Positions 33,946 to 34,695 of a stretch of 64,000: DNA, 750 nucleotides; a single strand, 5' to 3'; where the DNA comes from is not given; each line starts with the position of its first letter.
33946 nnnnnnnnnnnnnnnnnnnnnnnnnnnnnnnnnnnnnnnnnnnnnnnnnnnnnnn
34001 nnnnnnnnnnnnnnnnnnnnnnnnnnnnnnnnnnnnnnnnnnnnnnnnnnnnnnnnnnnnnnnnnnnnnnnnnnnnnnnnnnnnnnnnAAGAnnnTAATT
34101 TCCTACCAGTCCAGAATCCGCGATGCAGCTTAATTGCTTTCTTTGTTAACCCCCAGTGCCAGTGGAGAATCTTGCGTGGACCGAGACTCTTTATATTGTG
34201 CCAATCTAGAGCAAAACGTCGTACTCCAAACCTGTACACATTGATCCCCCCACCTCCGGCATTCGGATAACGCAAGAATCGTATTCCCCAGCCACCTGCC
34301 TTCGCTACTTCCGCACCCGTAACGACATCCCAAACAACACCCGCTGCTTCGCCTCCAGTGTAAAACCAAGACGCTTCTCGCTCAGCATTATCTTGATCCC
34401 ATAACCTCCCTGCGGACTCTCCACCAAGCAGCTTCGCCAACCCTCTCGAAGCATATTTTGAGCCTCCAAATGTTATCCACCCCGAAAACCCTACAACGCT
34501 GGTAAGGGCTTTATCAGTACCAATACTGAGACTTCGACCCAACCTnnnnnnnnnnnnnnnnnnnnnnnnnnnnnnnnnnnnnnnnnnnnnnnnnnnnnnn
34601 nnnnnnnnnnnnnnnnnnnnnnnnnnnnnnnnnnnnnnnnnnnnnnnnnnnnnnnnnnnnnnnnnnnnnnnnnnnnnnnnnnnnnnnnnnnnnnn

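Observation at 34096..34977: Unrecognised 294-aa C-terminal toxin region after the DPSGL cleavage motif: glycine-zipper membrane segment plus a novel soluble domain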

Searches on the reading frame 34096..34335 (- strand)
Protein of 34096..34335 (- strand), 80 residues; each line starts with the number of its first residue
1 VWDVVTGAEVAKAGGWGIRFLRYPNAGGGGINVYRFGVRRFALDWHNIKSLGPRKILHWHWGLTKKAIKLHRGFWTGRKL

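Call 47: predict_structure(alignment_id=A7)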
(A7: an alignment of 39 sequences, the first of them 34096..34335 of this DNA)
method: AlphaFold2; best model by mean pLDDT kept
length: 80 residues; sequences in the alignment: 39
mean_pLDDT: 86.4   pTM: 0.72
mean pLDDT of the five models: 86.4, 86.1, 85.7, 84.9, 84.8
residues with pLDDT >= 90: 51; 70-90: 17; 50-70: 6; < 50: 6
segments of 3 or more residues with pLDDT < 50: 1-6
pLDDT, mean of each block of 10 residues (from residue 1): 49 83 93 92 95 93 92 94
secondary structure, 60 per line:
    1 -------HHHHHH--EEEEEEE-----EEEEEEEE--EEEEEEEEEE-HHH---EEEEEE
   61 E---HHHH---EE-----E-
elements in order: H8-13 E16-22 E28-35 E38-47 E55-61 H65-68

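Call 51: fold_search(model_id=the predicted structure, library=pdb)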
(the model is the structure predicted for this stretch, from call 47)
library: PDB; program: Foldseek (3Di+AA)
matches with E <= 10: 126; with E <= 0.001: 0
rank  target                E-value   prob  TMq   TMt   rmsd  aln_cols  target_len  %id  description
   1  7qcf_A                1.3e+00  0.18  0.26  0.09   4.0        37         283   24  X-ray crystallographic structure of E. coli K-12 glycyl-tRNA synthetase alpha subunit (glyQ) (released 2022-05-04)
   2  7zj1_B                1.7e+00  0.13  0.26  0.25   7.3        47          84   19  Crystal structure of ADAR1-dsRBD3 dimer (released 2023-10-25)
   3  5mu3_A                1.8e+00  0.10  0.27  0.17   6.2        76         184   20  Crystal structure of Ctf19-Mcm21 kinetochore assembly bound with Ctf19-Mcm21 binding motif of central kinetochore subu (released 2017-11-01)
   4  1i7m_A                2.2e+00  0.14  0.26  0.10   9.0        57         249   16  HUMAN S-ADENOSYLMETHIONINE DECARBOXYLASE WITH COVALENTLY BOUND PYRUVOYL GROUP AND COMPLEXED WITH 4-AMIDINOINDAN-1-ONE- (released 2001-08-22)
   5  3rgl_B                2.4e+00  0.10  0.22  0.08   4.5        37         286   22  The crystal structure of glycyl-tRNA synthetase subunit alpha from Campylobacter jejuni subsp. jejuni NCTC in complex  (released 2011-06-08)
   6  3rf1_A                2.4e+00  0.09  0.22  0.08   4.4        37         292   22  The crystal structure of glycyl-tRNA synthetase subunit alpha from Campylobacter jejuni subsp. jejuni NCTC 11168 (released 2011-04-20)
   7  7qcf_C                2.7e+00  0.08  0.21  0.08   4.7        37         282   22  X-ray crystallographic structure of E. coli K-12 glycyl-tRNA synthetase alpha subunit (glyQ) (released 2022-05-04)
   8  9kbz_A                2.9e+00  0.06  0.21  0.02   7.5        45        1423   16  Cryo-EM structure of DCL4-DRB4CTD-dsRNA complex (released 2026-02-18)
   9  9esi_m                3.0e+00  0.08  0.27  0.08   8.5        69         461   12  Structure of a B-state intermediate committed to discard (Bd-II state) (released 2024-12-25)
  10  4h0o_B                3.4e+00  0.30  0.40  0.10   3.4        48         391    8  Crystal Structure of Acetate Kinase from Entamoeba histolytica (released 2012-12-05)
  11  5ay6_A                3.8e+00  0.12  0.31  0.11   8.4        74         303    5  32 kDa Fragment of the Flagellar hook protein FlgE from Caulobacter crescentus (released 2016-08-17)
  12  7zj1_A                3.8e+00  0.08  0.25  0.25   7.4        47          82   19  Crystal structure of ADAR1-dsRBD3 dimer (released 2023-10-25)
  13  11hy                  3.8e+00  0.08  0.27  0.14   9.0        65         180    9  Crystal Structure of an exported phospholipid binding protein from Bordetella pertussis in complex with Di-palmitoyl-3-s (released 2026-03-11)
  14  3rf1_B                4.0e+00  0.09  0.25  0.09   3.9        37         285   24  The crystal structure of glycyl-tRNA synthetase subunit alpha from Campylobacter jejuni subsp. jejuni NCTC 11168 (released 2011-04-20)
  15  6v5b_A                4.0e+00  0.06  0.20  0.03   7.0        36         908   17  Human Drosha and DGCR8 in complex with Primary MicroRNA (MP/RNA complex) - Active state (released 2020-04-08)
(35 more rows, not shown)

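Call 55: fold_search(model_id=the predicted structure, library=viral)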
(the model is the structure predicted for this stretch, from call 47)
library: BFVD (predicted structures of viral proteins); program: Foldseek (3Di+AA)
matches with E <= 10: 494; with E <= 0.001: 0
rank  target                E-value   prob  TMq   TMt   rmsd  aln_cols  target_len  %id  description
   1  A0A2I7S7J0            1.1e-01  0.98  0.36  0.51   6.4        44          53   18  (no name in the UniProt tables at hand)
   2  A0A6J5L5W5            4.3e-01  0.33  0.31  0.27   9.2        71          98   15  Uncharacterized protein [uncultured Caudovirales phage]
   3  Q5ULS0                4.6e-01  0.16  0.21  0.14   9.1        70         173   14  Orf44 [Lactobacillus phage LP65]
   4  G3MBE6                4.9e-01  0.51  0.30  0.21   3.8        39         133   18  Gp76 [Bacillus phage G]
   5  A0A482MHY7            5.5e-01  0.60  0.36  0.20   7.1        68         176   12  SWIM-type domain-containing protein [Nodularia phage vB_NspS-kac65v161]
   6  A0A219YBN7            6.1e-01  0.75  0.34  0.45   6.3        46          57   26  Uncharacterized protein [Aeromonas phage 65.2]
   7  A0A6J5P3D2            6.1e-01  0.66  0.44  0.33   6.8        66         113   12  Uncharacterized protein [uncultured Caudovirales phage]
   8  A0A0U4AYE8            6.1e-01  0.44  0.34  0.32   6.8        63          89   16  (no name in the UniProt tables at hand)
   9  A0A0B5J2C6            6.1e-01  0.30  0.34  0.10  11.0        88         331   17  DUF5900 domain-containing protein [Pandoravirus inopinatum]
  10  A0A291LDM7            7.7e-01  0.66  0.35  0.42   5.3        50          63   14  Uncharacterized protein [Aeromonas phage AS-szw]
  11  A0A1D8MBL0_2          7.7e-01  0.60  0.40  0.03   6.8        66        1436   14  (no name in the UniProt tables at hand)
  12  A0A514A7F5            8.1e-01  0.77  0.36  0.37   5.1        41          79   12  (no name in the UniProt tables at hand)
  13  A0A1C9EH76            8.6e-01  0.82  0.35  0.04   1.5        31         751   19  ParB-like nuclease domain protein [Mycobacterium phage Tonenili]
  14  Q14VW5                9.6e-01  0.35  0.36  0.11  11.3        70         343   14  ORF141 [Ranid herpesvirus 2]
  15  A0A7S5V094            1.0e+00  0.20  0.26  0.07   5.6        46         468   15  (no name in the UniProt tables at hand)
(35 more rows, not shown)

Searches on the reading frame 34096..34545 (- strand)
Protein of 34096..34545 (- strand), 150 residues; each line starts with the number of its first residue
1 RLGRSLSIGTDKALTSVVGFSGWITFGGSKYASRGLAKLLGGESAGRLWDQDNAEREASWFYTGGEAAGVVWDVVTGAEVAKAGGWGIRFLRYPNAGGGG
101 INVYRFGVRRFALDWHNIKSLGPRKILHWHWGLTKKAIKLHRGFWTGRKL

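Call 25: search_solved_structures(query=A3, max_evalue=10, show_alignments=2)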
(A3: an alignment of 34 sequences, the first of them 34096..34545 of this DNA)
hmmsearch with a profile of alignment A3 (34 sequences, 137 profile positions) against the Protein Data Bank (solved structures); distinct sequences matched with E-value up to 10: 1.
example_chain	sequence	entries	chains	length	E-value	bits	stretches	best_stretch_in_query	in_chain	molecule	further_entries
6a8y_A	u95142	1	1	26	2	12.4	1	118-133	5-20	YR26_SDS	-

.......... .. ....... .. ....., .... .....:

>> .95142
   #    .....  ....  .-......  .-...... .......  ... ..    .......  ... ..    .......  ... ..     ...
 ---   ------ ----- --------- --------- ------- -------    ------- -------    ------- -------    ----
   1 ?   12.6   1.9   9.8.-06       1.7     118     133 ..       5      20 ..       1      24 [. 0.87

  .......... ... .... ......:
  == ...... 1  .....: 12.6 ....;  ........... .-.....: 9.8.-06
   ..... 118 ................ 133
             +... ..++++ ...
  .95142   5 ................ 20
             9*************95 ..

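Call 26: find_homologous_proteins(query=A3, max_evalue=0.001)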
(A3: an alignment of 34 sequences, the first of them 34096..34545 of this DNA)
Query A3 (34 sequences) (150 aa, profile of the alignment): 8 proteins with E <= 0.001 among 4130 candidates.
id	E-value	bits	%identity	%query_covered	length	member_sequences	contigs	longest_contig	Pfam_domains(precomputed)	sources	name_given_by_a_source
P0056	1.5e-46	176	45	61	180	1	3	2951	-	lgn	-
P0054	1.6e-30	125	39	46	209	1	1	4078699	PF25023.2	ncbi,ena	-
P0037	3.7e-28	117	36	47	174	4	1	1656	-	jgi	-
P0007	8.0e-27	113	54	63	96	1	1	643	-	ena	-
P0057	1.2e-21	96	31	44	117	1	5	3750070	-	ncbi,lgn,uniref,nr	ncbi:hypothetical protein Lmor_0329 [Legionella moravica]|uniref:Uncharacterized protein n=1 Tax=Leg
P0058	1.6e-19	89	28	65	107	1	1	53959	-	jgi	jgi:hypothetical protein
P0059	1.3e-17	83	30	65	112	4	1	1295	-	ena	-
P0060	8.5e-15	74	34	34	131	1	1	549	-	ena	-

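Call 48: search_protein_families(library=padloc, proteins=[P0056, P0057], max_evalue=1)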
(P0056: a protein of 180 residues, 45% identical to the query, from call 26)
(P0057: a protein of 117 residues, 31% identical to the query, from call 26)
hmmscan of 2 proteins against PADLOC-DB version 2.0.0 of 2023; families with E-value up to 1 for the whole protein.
P0056 (180 aa): 0 families

P0057 (117 aa): 0 families

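Call 49: search_protein_families(library=phrogs, proteins=[P0056, P0057], max_evalue=1)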
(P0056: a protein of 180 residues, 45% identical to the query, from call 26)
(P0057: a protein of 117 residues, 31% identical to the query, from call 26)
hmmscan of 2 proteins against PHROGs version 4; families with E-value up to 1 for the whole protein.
P0056 (180 aa): 0 families

P0057 (117 aa): 1 family
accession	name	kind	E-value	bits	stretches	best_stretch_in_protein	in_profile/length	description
phrog_4819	-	unknown function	0.19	12.8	1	38-75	13-46/58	-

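Call 65: find_encoding_contigs(protein=P0057, flank=3000, max_places=3)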
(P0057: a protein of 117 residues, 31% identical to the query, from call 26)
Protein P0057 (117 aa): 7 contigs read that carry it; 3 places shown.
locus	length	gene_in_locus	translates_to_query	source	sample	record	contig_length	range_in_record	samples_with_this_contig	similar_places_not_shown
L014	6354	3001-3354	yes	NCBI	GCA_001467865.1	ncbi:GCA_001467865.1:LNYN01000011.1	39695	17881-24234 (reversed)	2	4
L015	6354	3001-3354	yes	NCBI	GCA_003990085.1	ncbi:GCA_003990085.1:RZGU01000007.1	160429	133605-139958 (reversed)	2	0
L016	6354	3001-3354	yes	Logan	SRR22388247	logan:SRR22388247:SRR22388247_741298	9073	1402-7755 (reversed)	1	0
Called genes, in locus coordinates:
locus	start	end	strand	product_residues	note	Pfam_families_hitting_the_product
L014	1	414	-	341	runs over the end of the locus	-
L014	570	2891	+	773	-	-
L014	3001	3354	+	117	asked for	-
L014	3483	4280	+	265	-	PF00226:DnaJ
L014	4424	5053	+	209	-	PF03602:Cons_hypoth95 (weak), PF05175:MTS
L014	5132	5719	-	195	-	PF18686:DUF5636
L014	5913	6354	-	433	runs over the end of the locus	PF01464:SLT, PF01476:LysM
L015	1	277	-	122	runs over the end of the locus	PF00903:Glyoxalase, PF12681:Glyoxalase_2 (weak)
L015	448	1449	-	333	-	PF08240:ADH_N, PF00107:ADH_zinc_N, PF13602:ADH_zinc_N_2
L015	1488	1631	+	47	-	-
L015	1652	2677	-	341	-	-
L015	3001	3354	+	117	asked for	-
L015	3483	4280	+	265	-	PF00226:DnaJ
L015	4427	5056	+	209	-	PF03602:Cons_hypoth95 (weak), PF05175:MTS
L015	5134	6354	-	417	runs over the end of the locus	PF18686:DUF5636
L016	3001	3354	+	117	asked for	-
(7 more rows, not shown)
